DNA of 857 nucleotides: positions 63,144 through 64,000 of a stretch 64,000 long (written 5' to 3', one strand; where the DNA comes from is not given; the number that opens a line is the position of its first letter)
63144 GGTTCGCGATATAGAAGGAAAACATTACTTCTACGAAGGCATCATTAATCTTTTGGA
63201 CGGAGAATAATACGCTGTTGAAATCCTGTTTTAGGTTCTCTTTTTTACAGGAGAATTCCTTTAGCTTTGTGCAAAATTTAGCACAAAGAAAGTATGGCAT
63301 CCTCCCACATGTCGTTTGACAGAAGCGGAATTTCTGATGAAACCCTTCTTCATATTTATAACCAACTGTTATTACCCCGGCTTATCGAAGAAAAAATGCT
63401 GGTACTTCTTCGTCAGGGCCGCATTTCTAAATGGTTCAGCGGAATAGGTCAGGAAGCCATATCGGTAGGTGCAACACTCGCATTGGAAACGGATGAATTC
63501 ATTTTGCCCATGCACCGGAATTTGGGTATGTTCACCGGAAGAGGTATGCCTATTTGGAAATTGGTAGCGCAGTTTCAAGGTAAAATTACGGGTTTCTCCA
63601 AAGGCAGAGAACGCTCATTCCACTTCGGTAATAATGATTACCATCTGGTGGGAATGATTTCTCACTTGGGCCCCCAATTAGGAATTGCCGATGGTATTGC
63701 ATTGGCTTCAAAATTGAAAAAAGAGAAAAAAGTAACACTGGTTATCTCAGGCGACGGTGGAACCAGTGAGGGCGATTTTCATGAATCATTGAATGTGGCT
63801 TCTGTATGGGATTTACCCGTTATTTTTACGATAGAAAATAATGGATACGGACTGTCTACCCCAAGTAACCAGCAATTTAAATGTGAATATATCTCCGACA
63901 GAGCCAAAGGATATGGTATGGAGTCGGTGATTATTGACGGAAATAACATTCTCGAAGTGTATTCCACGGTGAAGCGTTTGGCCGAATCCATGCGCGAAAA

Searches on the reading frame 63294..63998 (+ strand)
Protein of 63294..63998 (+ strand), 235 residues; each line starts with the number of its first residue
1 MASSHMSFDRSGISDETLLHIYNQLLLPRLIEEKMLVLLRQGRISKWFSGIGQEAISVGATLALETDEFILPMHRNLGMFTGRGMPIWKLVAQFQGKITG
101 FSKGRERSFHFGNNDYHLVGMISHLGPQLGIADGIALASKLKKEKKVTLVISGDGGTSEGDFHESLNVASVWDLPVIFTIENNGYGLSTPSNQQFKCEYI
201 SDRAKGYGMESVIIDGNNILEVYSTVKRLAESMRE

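Call 64: search_protein_families(library=ncbifam, proteins=[window:63294-63998:+], max_evalue=0.001)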
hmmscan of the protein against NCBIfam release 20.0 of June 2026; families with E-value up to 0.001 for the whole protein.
window:63294-63998:+ (235 aa): 7 families
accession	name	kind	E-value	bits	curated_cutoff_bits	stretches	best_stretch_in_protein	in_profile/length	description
TIGR03181.1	PDH_E1_alph_x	equivalog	3.9e-59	200.3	411.35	1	12-234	20-233/341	pyruvate dehydrogenase (acetyl-transferring) E1 component subunit alpha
TIGR03182.1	PDH_E1_alph_y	equivalog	1.7e-50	171.7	393.85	1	16-235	2-222/315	pyruvate dehydrogenase (acetyl-transferring) E1 component subunit alpha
NF004559.0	PRK05899.2-5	equivalog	4.2e-14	51.7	488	1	125-228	128-232/627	transketolase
TIGR00204.1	dxs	equivalog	1.4e-05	23.8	465.95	1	79-189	77-177/616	1-deoxy-D-xylulose-5-phosphate synthase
NF008968.0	PRK12315.1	subfamily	1.4e-05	23.6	510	1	79-185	80-176/582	1-deoxy-D-xylulose-5-phosphate synthase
NF004556.0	PRK05899.2-2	equivalog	4.2e-05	22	575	1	124-229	126-231/639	transketolase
NF003933.0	PRK05444.2-2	equivalog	0.00062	18.4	395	1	79-185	84-180/606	1-deoxy-D-xylulose-5-phosphate synthase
